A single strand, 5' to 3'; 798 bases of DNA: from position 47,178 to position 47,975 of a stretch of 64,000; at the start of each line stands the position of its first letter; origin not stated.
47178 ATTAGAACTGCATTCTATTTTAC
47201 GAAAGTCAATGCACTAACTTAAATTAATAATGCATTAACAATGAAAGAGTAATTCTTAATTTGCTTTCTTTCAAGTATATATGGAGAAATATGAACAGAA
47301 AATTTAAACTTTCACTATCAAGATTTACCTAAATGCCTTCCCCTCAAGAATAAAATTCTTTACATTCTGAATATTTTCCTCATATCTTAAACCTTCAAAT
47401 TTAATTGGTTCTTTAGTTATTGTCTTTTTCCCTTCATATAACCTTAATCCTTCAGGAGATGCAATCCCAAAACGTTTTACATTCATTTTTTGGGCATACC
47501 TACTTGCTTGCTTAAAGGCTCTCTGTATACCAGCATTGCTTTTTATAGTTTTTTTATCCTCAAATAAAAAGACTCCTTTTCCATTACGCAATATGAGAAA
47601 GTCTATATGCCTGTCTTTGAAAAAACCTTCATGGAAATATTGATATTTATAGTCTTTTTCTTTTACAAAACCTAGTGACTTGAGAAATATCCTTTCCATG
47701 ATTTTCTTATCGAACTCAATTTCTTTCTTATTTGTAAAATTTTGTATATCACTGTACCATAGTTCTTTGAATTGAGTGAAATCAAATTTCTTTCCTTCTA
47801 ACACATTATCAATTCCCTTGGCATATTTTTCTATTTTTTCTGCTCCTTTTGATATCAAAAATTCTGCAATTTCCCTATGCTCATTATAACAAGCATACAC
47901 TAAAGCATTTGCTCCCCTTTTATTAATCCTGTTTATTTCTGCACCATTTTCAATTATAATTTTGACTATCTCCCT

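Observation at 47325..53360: Inverted pair of ankyrin-repeat / PD-(D/E)xK nuclease-fold fusion genes bracketing a 4-kb cassette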

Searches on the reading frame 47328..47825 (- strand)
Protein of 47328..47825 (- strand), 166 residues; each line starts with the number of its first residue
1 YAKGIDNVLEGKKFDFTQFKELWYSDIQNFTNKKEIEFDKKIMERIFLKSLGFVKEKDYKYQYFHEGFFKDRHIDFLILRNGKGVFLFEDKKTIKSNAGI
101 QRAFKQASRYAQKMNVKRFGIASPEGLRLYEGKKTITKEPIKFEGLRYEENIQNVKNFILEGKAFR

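Call 10: find_homologous_proteins(query=window:47328-47825:-, max_evalue=0.001)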
Query window:47328-47825:- (166 aa): 1 proteins with E <= 0.001 among 25 candidates.
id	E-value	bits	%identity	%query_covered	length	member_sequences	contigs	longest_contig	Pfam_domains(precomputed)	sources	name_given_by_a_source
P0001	1.5e-101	355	100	100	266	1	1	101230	PF13606.13,PF13857.13,PF12796.14,PF00023.37,PF13637.13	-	-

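Call 13: search_solved_structures(query=A1, max_evalue=10, show_alignments=3)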
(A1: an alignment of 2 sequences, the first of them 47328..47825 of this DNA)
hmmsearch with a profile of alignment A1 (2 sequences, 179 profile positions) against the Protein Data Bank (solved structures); distinct sequences matched with E-value up to 10: 0.

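Call 18: search_protein_representatives(alignment_id=A1)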
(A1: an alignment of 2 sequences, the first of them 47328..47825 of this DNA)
Query: 2 sequences, 179 profile positions. Proteins with E-value up to 0.001 (for the whole library): 131; up to 1e-10: 7; up to 1e-30: 2. The best 131 are listed.
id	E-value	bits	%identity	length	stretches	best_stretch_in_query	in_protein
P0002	6.5e-95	332.3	-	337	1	1-179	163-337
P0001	3.3e-86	303.9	-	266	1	1-175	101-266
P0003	9.8e-15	71.1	-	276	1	30-151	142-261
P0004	4.9e-13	65.6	-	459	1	32-144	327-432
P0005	9.9e-13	64.6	-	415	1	26-140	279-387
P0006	1.5e-12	64.0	-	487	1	31-169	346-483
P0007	2.8e-11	59.8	-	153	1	33-141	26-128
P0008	1.3e-10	57.7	-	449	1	59-158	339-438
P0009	5.7e-10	55.6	-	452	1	51-159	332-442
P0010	5.8e-10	55.6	-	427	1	37-140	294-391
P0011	6.5e-10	55.4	-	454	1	31-165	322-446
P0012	1.3e-09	54.4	-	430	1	67-137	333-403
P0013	1.7e-09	54.0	-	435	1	60-136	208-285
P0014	2.4e-09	53.6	-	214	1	31-138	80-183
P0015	3.1e-09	53.2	-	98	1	68-136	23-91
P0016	7.2e-09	52.0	-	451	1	28-138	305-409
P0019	2.7e-08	50.1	-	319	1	4-135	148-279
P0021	4.4e-08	49.4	-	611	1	65-139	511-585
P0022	5.4e-08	49.1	-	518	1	3-168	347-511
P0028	1.5e-07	47.7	-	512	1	8-165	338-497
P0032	3.2e-07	46.6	-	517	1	6-138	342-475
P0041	6.4e-07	45.6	-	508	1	5-142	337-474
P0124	6.6e-04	35.8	-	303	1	4-136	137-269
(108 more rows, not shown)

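Call 20: search_protein_families(library=pfam, alignment_id=A2, max_evalue=0.001)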
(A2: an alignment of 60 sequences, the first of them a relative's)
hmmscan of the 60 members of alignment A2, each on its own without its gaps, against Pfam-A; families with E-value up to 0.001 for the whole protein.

A. member 1, P0001 (266 aa): 6 families
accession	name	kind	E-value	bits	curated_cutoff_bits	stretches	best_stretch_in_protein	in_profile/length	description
PF12796.13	Ank_2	-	9.5e-19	68.2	27.3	1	9-97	1-86/90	Ankyrin repeats (3 copies)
PF13637.12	Ank_4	-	4.2e-17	62.3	22.7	2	9-56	1-48/50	Ankyrin repeats (many copies)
PF13606.12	Ank_3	-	1.6e-12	46.7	22.3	1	38-65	2-29/30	Ankyrin repeat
PF00023.36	Ank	-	6.7e-12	45.4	21.1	1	39-69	3-33/33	Ankyrin repeat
PF13857.12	Ank_5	-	2.5e-11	44.1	27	2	27-71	4-49/56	Ankyrin repeats (many copies)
PF24521.3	Ank_KRIT1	-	0.00043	20.5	80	0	4-62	17-70/149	KRIT1 ankyrin-repeats domain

B. families by the number of members that match (of 60 scanned): 15 families
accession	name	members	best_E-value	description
PF01878.24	EVE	15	9.9e-10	EVE domain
PF04313.20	HSDR_N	6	5.1e-06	Type I restriction enzyme R protein N terminus (HSDR_N)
PF11784.13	DUF3320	3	2.1e-10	Protein of unknown function (DUF3320)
PF00023.36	Ank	2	1.7e-29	Ankyrin repeat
PF12796.13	Ank_2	2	2.6e-28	Ankyrin repeats (3 copies)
PF13606.12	Ank_3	2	1.7e-21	Ankyrin repeat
PF13637.12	Ank_4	2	4.2e-17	Ankyrin repeats (many copies)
PF13857.12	Ank_5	2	4.5e-12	Ankyrin repeats (many copies)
PF00085.26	Thioredoxin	2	3.6e-06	Thioredoxin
PF24521.3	Ank_KRIT1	2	0.00043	KRIT1 ankyrin-repeats domain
PF23745.1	ANK_LRRK2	1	2.4e-06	LRRK2 ANK repeat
PF01316.27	Arg_repressor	1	3e-06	Arginine repressor, DNA binding domain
PF02810.21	SEC-C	1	3.8e-06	SEC-C motif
PF13848.12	Thioredoxin_6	1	0.00054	Thioredoxin-like domain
PF01152.27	Bac_globin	1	0.00087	Bacterial-like globin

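Call 25: search_solved_structures(query=A3, max_evalue=10, show_alignments=3)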
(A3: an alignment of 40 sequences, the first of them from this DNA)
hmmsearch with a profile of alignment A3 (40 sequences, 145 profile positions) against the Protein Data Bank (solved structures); distinct sequences matched with E-value up to 10: 6.
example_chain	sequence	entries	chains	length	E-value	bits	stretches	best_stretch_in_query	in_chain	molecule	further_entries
3h1t_A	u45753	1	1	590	0.04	16.8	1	7-96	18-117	Type I site-specific restriction-modification system, R (Restriction) subunit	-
4xjx_A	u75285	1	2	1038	0.065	16.1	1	49-99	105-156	HsdR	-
4be7_B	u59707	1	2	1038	0.074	15.9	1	49-99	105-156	TYPE I RESTRICTION ENZYME ECOR124II R PROTEIN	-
4beb_A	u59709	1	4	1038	0.074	15.9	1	49-99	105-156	TYPE I RESTRICTION ENZYME HSDR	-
2w00_A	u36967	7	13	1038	0.074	15.9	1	49-99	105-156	HSDR | Type I restriction enzyme R Protein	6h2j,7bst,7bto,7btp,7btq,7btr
4bec_A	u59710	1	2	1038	0.075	15.9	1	49-99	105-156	TYPE I RESTRICTION ENZYME HSDR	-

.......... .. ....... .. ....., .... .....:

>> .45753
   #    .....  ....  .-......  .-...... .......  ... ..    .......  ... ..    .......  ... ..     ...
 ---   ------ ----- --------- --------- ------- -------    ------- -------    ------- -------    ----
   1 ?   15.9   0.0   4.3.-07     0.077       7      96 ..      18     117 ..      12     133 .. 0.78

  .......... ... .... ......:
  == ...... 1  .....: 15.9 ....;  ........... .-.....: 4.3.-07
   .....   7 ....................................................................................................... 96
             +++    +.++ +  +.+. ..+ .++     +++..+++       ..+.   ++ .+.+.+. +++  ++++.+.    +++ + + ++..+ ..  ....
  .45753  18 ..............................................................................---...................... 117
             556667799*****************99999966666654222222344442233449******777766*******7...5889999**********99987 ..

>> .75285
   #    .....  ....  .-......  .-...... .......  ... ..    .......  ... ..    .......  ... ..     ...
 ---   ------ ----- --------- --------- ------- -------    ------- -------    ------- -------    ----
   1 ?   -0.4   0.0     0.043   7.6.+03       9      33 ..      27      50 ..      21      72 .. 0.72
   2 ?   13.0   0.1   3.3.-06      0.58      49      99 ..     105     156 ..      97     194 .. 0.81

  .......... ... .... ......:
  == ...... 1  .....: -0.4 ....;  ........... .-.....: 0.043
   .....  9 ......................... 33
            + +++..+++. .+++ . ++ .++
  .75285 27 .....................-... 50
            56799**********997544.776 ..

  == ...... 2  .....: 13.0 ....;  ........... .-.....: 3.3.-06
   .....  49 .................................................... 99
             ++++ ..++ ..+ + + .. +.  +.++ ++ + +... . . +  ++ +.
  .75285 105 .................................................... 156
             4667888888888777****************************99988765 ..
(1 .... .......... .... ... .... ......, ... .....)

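Call 26: find_homologous_proteins(query=A3, max_evalue=0.001)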
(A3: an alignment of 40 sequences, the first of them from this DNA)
Query A3 (40 sequences) (166 aa, profile of the alignment): 5 proteins with E <= 0.001 among 1374 candidates.
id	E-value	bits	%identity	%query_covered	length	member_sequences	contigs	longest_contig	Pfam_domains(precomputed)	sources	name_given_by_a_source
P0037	1.5e-39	153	29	35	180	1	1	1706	-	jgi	jgi:hypothetical protein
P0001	4.6e-29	119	100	100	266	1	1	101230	PF13606.13,PF13857.13,PF12796.14,PF00023.37,PF13637.13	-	-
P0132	9.9e-26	108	26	77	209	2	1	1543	-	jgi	jgi:hypothetical protein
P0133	8.9e-24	102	24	69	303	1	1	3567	-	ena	-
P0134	8.2e-22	95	24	56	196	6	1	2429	-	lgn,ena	-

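Call 28: search_protein_families(library=pfam, proteins=[P0022, P0028, P0032, P0041, P0019, P0124, P0004, P0005, P0013, P0021], max_evalue=0.01)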
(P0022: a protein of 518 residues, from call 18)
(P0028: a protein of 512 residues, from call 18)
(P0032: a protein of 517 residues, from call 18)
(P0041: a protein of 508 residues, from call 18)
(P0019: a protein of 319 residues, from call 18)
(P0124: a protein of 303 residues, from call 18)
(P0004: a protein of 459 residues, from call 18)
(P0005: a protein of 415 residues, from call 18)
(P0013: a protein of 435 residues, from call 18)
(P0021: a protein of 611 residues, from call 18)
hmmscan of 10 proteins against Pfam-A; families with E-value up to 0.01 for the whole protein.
P0022 (518 aa): 1 family
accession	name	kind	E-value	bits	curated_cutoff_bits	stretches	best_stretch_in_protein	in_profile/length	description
PF04313.20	HSDR_N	-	0.0093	16.3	25.1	0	403-462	115-164/198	Type I restriction enzyme R protein N terminus (HSDR_N)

P0028 (512 aa): 1 family
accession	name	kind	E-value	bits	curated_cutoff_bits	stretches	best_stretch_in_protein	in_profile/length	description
PF04313.20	HSDR_N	-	0.0021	18.4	25.1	0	389-447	114-162/198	Type I restriction enzyme R protein N terminus (HSDR_N)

P0032 (517 aa): 2 families
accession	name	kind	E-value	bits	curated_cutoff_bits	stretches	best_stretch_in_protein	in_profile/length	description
PF04313.20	HSDR_N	-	0.00036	20.9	25.1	1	395-454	114-163/198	Type I restriction enzyme R protein N terminus (HSDR_N)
PF19778.5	RE_endonuc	-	0.0087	16.3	23.4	0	408-442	46-79/108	Endonuclease domain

P0041 (508 aa): 1 family
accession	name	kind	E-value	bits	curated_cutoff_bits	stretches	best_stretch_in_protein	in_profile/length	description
PF04313.20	HSDR_N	-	8.9e-06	26.1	25.1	0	391-449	115-163/198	Type I restriction enzyme R protein N terminus (HSDR_N)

P0019 (319 aa): 0 families

P0124 (303 aa): 1 family
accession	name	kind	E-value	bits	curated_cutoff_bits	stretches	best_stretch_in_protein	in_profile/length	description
PF04313.20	HSDR_N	-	0.0018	18.6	25.1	0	192-249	115-162/198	Type I restriction enzyme R protein N terminus (HSDR_N)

P0004 (459 aa): 1 family
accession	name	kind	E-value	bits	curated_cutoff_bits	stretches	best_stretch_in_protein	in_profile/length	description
PF01878.24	EVE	-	0.00068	20.1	23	1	170-286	2-143/145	EVE domain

P0005 (415 aa): 0 families

P0013 (435 aa): 1 family
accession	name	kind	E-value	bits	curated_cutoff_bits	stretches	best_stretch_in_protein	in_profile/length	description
PF11784.13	DUF3320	-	2.5e-07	31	25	1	359-402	6-49/50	Protein of unknown function (DUF3320)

P0021 (611 aa): 3 families
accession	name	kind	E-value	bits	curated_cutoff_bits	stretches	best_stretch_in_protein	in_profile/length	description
PF01878.24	EVE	-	1.4e-07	32.1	23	1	340-458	2-144/145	EVE domain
PF02810.21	SEC-C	-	3.8e-06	27.1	20.4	1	10-25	3-18/19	SEC-C motif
PF13428.12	TPR_14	-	0.0018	19.2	23.5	0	271-310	4-43/44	Tetratricopeptide repeat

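Call 35: predict_structure(alignment_id=A3)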
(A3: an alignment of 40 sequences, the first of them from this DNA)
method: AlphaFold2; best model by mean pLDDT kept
length: 166 residues; sequences in the alignment: 40
mean_pLDDT: 85.0   pTM: 0.77
mean pLDDT of the five models: 85.0, 82.7, 82.5, 81.5, 80.5
residues with pLDDT >= 90: 90; 70-90: 56; 50-70: 18; < 50: 2
segments of 3 or more residues with pLDDT < 50: none
pLDDT, mean of each block of 10 residues (from residue 1): 56 73 73 73 79 76 88 91 93 94 97 96 95 94 91 94 81
secondary structure, 60 per line:
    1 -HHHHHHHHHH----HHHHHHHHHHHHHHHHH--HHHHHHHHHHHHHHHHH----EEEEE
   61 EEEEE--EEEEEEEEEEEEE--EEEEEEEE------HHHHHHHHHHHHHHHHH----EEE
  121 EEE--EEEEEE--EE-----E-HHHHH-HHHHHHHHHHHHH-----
elements in order: H2-11 H16-32 H35-51 E56-65 E68-80 E83-90 H97-113 E118-123 E126-131 H143-147 H149-161

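Call 38: fold_search(model_id=the predicted structure, library=pdb)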
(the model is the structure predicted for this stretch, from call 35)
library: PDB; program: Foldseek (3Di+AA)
matches with E <= 10: 540; with E <= 0.001: 0
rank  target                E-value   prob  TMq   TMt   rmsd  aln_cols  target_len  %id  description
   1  9kqh_A                1.7e-03  0.98  0.36  0.11  12.9       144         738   13  Crystal structure of Finegoldia magna DinG in complex with ssDNA and ADPNP (released 2025-12-03)
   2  4ic1_D                2.0e-03  0.98  0.39  0.33  15.9       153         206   13  Crystal structure of SSO0001 (released 2013-01-16)
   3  5zyv_A                3.5e-03  0.80  0.29  0.26  16.8       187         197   11  Crystal structure of human MGME1 with single strand DNA2 and Ca2+ (released 2018-09-19)
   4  4ic1_B                3.8e-03  0.97  0.40  0.34  15.9       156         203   15  Crystal structure of SSO0001 (released 2013-01-16)
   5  4r5q                  7.5e-03  0.99  0.33  0.26  14.4       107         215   13  Crystal structure and nuclease activity of the CRISPR-associated Cas4 protein Pcal_0546 from Pyrobaculum calidifontis co (released 2014-09-17)
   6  3ijm_A                1.0e-02  0.98  0.38  0.42   5.5       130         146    8  The structure of a restriction endonuclease-like fold superfamily protein from Spirosoma linguale. (released 2009-09-22)
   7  3h4r                  1.3e-02  0.75  0.33  0.27  17.2       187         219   12  Crystal structure of E. coli RecE exonuclease (released 2009-05-26)
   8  7lvv_D                1.4e-02  0.99  0.54  0.59   4.9       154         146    6  cryoEM structure DrdV-DNA complex (released 2021-03-17)
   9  2eo0_A                1.5e-02  0.47  0.26  0.31   9.8       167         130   12  Crystal Structure of Holliday Junction Resolvase ST1444 (released 2007-10-02)
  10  1zp7_A                1.5e-02  0.41  0.24  0.26  10.0       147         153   18  The structure of Bacillus subtilis RecU Holliday junction resolvase and its role in substrate selection and sequence s (released 2005-09-20)
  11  3ijm_B                1.7e-02  0.90  0.33  0.37  11.6       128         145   11  The structure of a restriction endonuclease-like fold superfamily protein from Spirosoma linguale. (released 2009-09-22)
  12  4ic1_G                1.8e-02  0.89  0.34  0.29  15.4       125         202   15  Crystal structure of SSO0001 (released 2013-01-16)
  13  4ic1_A                1.8e-02  0.82  0.37  0.32  15.5       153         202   12  Crystal structure of SSO0001 (released 2013-01-16)
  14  8ps5_A                2.0e-02  0.97  0.51  0.24   8.6       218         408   15  Escherichia coli SduA complex bound to DNA (released 2025-01-22)
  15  1zp7_B                2.2e-02  0.44  0.26  0.27   9.5       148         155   12  The structure of Bacillus subtilis RecU Holliday junction resolvase and its role in substrate selection and sequence s (released 2005-09-20)
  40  3h1t                  1.7e-01  0.72  0.36  0.13   6.8       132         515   13  The fragment structure of a putative HsdR subunit of a type I restriction enzyme from Vibrio vulnificus YJ016 (released 2009-10-20)
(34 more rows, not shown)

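Call 42: find_related_loci(query=A1, collection=genome_contigs, flank=10000)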
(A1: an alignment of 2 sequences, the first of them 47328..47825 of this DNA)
Query A1 (166 aa) in genome_contigs; peptide patterns used: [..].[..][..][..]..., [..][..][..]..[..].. (x = any residue, [..] = any of these).
277 stretches matched a pattern, but none encodes a relative of the query by tblastn (E <= 1e-3).

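Call 44: find_encoding_contigs(protein=P0003, flank=8000, max_places=4)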
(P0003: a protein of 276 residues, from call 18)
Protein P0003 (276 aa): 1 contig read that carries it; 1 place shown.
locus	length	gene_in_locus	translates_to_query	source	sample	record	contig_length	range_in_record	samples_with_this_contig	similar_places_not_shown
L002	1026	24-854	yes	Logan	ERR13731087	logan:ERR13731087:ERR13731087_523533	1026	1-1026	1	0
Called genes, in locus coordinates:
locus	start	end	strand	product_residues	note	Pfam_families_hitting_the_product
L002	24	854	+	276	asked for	-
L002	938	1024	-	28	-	?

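Call 45: find_encoding_contigs(protein=P0004, flank=8000, max_places=3)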
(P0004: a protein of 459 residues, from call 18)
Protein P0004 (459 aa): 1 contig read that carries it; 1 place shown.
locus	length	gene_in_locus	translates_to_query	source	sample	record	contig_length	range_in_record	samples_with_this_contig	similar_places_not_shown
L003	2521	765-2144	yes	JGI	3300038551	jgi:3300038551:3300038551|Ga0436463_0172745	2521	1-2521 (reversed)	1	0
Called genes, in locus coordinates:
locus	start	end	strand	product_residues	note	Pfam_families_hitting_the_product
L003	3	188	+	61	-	?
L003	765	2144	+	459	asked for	-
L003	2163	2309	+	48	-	-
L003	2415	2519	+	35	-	?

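Call 46: find_encoding_contigs(protein=P0041, flank=8000, max_places=3)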
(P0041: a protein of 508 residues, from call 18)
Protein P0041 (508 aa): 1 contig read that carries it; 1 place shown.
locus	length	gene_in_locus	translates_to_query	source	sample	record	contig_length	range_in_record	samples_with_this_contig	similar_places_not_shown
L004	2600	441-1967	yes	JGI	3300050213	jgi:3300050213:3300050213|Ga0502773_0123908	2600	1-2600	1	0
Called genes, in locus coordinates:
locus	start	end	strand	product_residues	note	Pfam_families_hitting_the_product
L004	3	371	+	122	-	?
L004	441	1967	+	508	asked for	PF04313:HSDR_N (faint)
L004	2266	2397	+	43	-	-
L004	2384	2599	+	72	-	?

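Call 47: find_encoding_contigs(protein=P0009, flank=8000, max_places=3)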
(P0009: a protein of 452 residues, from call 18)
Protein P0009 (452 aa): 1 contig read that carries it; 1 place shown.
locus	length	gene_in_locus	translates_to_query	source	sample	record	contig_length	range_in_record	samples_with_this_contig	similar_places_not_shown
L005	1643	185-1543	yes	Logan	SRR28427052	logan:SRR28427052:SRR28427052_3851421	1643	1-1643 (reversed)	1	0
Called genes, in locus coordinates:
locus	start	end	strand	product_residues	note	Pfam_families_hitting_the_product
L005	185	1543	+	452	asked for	PF01878:EVE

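Call 65: predict_structure(alignment_id=A2)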
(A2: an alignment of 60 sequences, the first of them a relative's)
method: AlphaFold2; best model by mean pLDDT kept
length: 266 residues; sequences in the alignment: 60
mean_pLDDT: 76.6   pTM: 0.66
mean pLDDT of the five models: 76.6, 75.7, 74.1, 73.8, 72.6
residues with pLDDT >= 90: 86; 70-90: 74; 50-70: 86; < 50: 20
segments of 3 or more residues with pLDDT < 50: 65-67, 101-113
pLDDT, mean of each block of 10 residues (from residue 1): 60 69 67 55 69 72 56 65 67 58 43 54 71 83 83 79 86 93 94 95 97 96 96 95 89 94 81
secondary structure, 60 per line:
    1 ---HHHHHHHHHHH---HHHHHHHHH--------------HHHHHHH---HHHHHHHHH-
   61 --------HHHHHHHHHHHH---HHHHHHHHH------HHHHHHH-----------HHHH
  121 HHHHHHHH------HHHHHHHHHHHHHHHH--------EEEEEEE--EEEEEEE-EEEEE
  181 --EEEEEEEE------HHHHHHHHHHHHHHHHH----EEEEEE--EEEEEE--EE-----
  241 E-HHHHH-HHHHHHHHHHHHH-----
elements in order: H4-14 H18-26 H41-47 H51-59 H69-80 H84-92 H99-105 H117-128 H135-150 E159-165 E168-174 E176-180 E183-190 H197-213 E218-223 E226-231 H243-247 H249-261

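Call 68: fold_search(model_id=the predicted structure, library=viral)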
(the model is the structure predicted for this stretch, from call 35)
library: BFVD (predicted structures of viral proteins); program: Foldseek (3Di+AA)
matches with E <= 10: 742; with E <= 0.001: 4
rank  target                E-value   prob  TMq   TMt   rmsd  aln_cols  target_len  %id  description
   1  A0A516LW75            7.4e-05  1.00  0.36  0.26  15.4       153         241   18  (no name in the UniProt tables at hand)
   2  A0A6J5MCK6            6.5e-04  0.99  0.30  0.35  16.4       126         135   16  PD-(D/E)XK endonuclease-like domain-containing protein (Fragment) [uncultured Caudovirales phage]
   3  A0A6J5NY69            6.9e-04  1.00  0.45  0.22  11.7       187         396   15  Type I restriction enzyme R protein, N-terminal domain containing protein [uncultured Caudovirales phage]
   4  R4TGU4                8.4e-04  1.00  0.39  0.46   7.9       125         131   12  PD-(D/E)XK nuclease [Halogranum tailed virus 1]
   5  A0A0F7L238            2.0e-03  1.00  0.36  0.43   6.8       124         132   10  Uncharacterized protein [uncultured marine virus]
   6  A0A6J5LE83            2.1e-03  0.98  0.35  0.33  13.4       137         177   18  PD-(D/E)XK nuclease superfamily [uncultured Caudovirales phage]
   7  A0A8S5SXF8            2.3e-03  0.96  0.31  0.22  14.6       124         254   14  Exodeoxyribonuclease 8 [Siphoviridae sp. ctAkS7]
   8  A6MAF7                2.6e-03  0.97  0.32  0.16  15.9       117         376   19  Gp092 [Lactococcus phage KSY1]
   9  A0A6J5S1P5            2.6e-03  0.96  0.30  0.14  13.6       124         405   11  Exodeoxyribonuclease 8, PDDEXK-like domain containing protein [uncultured Caudovirales phage]
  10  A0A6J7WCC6            3.1e-03  0.99  0.41  0.24  12.9       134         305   11  COG5377 Phage-related protein, predicted endonuclease [uncultured Caudovirales phage]
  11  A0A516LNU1            3.3e-03  0.97  0.32  0.37   5.8       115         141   18  (no name in the UniProt tables at hand)
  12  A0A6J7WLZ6            3.5e-03  0.94  0.30  0.22  10.6       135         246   13  Exodeoxyribonuclease 8, PDDEXK-like domain containing protein [uncultured Caudovirales phage]
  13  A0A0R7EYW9            3.7e-03  0.97  0.35  0.21  13.4       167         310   12  Uncharacterized protein [Diatraea saccharalis granulovirus]
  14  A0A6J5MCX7            4.0e-03  0.84  0.30  0.21  11.5       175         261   11  PD-(D/E)XK nuclease superfamily [uncultured Caudovirales phage]
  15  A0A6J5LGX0            4.5e-03  0.97  0.33  0.36   6.2       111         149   19  Uncharacterized protein [uncultured Caudovirales phage]
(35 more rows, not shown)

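Call 76: find_related_loci(query=A1, collection=viral_contigs, flank=8000)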
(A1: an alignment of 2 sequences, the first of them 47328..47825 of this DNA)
Query A1 (166 aa) in viral_contigs; peptide patterns used: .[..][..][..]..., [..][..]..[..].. (x = any residue, [..] = any of these).
292 stretches matched a pattern, but none encodes a relative of the query by tblastn (E <= 1e-3).
